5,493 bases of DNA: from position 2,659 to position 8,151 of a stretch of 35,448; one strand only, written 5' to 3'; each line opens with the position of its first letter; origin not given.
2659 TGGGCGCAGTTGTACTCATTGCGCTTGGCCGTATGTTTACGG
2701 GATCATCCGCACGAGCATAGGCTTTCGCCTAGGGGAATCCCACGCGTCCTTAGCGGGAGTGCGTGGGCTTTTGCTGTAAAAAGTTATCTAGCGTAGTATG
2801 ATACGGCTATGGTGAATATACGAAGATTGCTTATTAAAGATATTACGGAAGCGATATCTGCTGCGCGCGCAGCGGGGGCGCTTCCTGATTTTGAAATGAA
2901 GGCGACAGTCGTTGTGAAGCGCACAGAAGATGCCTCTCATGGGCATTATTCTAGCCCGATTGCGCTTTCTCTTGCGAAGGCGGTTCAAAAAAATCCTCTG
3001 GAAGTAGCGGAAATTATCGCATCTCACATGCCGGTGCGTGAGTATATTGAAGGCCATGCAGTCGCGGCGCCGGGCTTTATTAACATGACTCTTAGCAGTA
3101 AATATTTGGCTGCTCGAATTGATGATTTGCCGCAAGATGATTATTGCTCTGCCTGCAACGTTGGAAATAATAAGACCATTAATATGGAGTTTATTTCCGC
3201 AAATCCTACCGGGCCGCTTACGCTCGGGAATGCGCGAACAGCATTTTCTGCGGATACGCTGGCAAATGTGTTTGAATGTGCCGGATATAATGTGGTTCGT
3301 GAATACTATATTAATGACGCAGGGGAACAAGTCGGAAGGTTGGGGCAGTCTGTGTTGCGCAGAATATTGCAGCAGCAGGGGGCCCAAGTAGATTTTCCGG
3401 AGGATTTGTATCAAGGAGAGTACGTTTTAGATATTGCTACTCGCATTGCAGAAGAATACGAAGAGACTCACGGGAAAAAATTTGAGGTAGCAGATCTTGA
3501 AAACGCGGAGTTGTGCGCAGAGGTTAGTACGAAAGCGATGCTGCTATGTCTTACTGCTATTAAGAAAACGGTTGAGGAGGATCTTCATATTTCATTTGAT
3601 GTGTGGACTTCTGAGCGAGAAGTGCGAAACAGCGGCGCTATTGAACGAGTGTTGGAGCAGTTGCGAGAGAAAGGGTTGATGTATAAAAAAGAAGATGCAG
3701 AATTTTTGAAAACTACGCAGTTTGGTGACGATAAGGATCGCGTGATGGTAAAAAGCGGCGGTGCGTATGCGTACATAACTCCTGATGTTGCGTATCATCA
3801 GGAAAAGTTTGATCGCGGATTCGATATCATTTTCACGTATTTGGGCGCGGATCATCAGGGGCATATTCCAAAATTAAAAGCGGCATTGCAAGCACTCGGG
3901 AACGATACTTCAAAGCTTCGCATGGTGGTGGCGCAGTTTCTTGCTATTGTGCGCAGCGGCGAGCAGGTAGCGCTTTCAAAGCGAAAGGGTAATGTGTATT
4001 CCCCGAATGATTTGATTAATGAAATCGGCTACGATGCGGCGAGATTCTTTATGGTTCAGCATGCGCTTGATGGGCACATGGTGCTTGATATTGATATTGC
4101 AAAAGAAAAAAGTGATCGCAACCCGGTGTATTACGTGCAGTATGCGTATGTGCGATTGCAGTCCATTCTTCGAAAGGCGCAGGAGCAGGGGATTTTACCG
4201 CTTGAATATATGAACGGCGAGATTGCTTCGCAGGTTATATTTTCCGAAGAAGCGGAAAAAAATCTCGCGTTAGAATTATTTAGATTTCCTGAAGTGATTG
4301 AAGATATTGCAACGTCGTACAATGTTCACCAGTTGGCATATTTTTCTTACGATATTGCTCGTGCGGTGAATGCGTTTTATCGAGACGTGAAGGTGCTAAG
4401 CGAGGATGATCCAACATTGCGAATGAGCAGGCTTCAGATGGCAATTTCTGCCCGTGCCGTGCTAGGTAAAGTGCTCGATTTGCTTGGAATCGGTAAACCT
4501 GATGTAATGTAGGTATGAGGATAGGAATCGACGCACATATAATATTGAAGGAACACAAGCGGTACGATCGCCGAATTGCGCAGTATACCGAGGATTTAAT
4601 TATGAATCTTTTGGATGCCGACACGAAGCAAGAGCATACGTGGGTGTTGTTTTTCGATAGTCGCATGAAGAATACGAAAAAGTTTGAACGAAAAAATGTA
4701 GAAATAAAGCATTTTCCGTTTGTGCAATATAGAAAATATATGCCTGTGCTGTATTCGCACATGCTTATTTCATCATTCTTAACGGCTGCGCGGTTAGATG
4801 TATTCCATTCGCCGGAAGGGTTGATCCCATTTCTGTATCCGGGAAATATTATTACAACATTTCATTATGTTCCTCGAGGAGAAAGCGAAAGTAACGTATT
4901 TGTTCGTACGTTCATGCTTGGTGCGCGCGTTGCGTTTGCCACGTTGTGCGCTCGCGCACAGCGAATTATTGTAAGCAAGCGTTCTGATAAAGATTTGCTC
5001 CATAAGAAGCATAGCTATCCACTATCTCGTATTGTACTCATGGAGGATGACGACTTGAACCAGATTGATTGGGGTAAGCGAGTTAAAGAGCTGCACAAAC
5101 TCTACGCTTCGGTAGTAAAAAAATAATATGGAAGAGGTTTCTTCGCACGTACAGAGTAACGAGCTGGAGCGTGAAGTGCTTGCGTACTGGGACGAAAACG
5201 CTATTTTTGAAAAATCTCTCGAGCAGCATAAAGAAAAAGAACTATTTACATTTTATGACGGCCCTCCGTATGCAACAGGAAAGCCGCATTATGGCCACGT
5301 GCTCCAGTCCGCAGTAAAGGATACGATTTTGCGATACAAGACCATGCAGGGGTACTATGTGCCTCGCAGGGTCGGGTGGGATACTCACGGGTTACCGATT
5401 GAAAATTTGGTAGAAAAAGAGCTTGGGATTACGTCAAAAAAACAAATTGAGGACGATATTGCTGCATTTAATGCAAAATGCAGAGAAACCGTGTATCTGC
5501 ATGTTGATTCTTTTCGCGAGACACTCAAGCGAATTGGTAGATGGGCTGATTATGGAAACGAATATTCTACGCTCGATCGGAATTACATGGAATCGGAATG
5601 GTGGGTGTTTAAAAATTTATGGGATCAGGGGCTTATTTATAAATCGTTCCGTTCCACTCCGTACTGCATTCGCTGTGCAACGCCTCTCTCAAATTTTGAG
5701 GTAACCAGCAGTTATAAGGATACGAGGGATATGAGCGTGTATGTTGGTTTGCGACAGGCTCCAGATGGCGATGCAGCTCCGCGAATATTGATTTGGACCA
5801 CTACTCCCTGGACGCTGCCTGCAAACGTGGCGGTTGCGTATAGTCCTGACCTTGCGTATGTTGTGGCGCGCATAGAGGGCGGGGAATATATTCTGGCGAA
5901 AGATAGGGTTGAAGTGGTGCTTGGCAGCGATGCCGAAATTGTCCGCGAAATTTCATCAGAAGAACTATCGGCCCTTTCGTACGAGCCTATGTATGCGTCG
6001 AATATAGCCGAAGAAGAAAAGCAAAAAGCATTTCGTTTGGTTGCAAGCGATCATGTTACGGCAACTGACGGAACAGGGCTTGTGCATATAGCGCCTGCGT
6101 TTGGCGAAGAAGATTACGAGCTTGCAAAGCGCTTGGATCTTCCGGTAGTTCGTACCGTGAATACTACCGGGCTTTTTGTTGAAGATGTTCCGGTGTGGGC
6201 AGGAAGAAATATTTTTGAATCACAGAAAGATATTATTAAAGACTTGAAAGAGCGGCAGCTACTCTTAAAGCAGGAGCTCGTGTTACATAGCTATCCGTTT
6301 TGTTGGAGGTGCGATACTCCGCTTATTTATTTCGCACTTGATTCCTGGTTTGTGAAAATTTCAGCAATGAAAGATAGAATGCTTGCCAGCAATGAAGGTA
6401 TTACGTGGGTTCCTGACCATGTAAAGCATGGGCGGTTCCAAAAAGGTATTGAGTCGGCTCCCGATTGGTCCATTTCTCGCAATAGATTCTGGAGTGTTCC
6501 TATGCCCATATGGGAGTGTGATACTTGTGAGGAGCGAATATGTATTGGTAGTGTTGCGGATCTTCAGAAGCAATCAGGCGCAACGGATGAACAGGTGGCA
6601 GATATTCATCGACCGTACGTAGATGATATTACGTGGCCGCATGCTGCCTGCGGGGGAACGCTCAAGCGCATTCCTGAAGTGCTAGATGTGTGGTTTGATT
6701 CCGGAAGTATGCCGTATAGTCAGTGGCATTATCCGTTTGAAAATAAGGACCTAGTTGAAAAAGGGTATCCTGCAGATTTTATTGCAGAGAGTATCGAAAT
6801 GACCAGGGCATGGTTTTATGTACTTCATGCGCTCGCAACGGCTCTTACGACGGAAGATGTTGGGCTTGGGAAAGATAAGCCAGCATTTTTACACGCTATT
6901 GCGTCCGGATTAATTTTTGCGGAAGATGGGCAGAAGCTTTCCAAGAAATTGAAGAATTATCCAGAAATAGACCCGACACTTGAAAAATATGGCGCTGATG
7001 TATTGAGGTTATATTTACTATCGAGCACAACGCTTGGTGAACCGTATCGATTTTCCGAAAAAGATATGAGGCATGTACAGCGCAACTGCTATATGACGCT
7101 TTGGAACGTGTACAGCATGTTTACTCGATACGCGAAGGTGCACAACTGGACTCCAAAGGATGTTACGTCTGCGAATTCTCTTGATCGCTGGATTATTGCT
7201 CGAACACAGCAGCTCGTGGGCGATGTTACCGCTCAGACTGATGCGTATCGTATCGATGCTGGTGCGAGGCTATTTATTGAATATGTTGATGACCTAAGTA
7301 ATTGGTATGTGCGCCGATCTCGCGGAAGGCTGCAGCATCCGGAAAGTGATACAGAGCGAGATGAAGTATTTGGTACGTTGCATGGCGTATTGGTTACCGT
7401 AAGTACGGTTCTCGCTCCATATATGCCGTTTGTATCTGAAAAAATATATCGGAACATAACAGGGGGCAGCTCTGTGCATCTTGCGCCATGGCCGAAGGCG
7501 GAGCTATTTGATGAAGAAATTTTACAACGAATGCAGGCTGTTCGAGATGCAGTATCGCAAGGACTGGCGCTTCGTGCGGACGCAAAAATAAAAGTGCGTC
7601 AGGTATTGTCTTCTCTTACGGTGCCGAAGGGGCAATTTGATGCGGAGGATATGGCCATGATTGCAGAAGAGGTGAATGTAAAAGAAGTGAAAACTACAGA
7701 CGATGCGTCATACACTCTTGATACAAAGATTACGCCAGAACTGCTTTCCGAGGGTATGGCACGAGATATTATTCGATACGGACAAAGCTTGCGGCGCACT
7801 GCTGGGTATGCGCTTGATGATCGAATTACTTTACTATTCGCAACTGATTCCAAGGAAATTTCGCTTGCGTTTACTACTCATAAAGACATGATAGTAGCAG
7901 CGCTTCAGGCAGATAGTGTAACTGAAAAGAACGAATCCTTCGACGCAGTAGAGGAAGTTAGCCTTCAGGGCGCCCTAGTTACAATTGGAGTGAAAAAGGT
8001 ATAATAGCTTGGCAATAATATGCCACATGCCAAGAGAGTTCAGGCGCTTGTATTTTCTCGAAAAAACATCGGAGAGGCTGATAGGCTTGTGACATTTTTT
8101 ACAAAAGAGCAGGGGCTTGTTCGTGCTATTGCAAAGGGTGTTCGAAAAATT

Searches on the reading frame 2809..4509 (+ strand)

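Call 9: search_protein_families(library=pfam, proteins=[window:2809-4509:+], max_evalue=0.001)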
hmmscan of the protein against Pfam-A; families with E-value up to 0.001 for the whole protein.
window:2809-4509:+ (567 aa): 5 families
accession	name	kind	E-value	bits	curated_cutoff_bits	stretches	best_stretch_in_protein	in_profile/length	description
PF05746.21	DALR_1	-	8.3e-28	97.3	22.3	1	443-567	1-117/117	DALR anticodon binding domain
PF00750.26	tRNA-synt_1d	-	2.1e-23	83.3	23.3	1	116-406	14-298/349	tRNA synthetases class I (R), catalytic domain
PF03485.21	Arg_tRNA_synt_N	-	6.9e-18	65.5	21.5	1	8-95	3-85/85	Arginyl tRNA synthetase N terminal domain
PF00133.28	tRNA-synt_1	-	1.5e-05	24.4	22.7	1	380-418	367-405/414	tRNA synthetases class I (I, L, M and V)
PF09334.17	tRNA-synt_1g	-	5.3e-05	22.6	20.1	0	237-301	59-123/391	tRNA synthetases class I (M)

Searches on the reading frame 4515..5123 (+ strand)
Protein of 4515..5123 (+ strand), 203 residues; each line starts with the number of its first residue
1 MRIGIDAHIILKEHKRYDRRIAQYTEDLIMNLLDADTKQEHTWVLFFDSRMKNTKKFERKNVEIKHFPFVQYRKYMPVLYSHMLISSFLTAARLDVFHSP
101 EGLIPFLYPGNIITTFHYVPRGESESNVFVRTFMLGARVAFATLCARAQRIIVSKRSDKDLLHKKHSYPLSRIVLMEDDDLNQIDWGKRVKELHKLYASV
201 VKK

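Call 9: search_protein_families(library=pfam, proteins=[window:4515-5123:+], max_evalue=0.001)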
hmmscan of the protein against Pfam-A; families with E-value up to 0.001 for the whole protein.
window:4515-5123:+ (203 aa): 1 family
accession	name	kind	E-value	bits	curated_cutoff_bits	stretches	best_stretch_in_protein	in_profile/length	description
PF13439.12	Glyco_transf_4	-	0.00063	20.2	28.5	1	29-174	8-160/170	Glycosyltransferase Family 4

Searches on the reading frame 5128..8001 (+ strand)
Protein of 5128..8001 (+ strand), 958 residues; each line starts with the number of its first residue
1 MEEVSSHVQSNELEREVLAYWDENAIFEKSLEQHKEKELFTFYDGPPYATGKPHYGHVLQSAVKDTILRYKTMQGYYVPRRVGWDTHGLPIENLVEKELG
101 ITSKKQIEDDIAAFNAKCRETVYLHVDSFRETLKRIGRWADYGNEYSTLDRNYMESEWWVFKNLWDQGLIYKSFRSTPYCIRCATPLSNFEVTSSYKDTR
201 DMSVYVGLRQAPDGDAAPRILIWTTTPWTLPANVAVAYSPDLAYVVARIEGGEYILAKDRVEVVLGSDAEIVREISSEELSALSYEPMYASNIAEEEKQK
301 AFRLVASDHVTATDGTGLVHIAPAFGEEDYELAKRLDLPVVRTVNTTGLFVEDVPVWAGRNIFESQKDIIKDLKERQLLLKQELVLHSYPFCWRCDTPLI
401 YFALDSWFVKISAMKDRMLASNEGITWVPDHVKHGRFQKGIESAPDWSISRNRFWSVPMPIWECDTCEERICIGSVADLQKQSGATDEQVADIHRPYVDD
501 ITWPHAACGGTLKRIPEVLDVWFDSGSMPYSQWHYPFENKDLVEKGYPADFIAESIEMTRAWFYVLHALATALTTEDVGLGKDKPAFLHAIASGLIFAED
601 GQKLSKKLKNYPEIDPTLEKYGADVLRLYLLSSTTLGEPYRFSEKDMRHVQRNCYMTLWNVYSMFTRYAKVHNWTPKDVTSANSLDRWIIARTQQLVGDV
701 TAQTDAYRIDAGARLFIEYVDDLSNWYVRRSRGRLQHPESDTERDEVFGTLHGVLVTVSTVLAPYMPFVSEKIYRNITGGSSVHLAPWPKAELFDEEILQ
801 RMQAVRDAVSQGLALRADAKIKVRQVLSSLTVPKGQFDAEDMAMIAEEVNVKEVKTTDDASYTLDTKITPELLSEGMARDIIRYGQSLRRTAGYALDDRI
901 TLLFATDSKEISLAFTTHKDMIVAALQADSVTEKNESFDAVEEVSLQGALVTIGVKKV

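Call 9: search_protein_families(library=pfam, proteins=[window:5128-8001:+], max_evalue=0.001)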
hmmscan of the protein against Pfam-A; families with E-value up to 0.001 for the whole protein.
window:5128-8001:+ (958 aa): 4 families
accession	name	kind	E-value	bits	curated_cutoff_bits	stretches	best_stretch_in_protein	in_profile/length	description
PF00133.28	tRNA-synt_1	-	3.7e-126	421.7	22.7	1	17-636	2-408/414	tRNA synthetases class I (I, L, M and V)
PF08264.19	Anticodon_1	-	4.3e-26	92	25.1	1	686-827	1-144/148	Anticodon-binding domain of tRNA ligase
PF19302.4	DUF5915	-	1.8e-17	64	27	1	836-958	76-195/195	Domain of unknown function (DUF5915)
PF09334.17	tRNA-synt_1g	-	1.6e-14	54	20.1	1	47-189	8-132/391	tRNA synthetases class I (M)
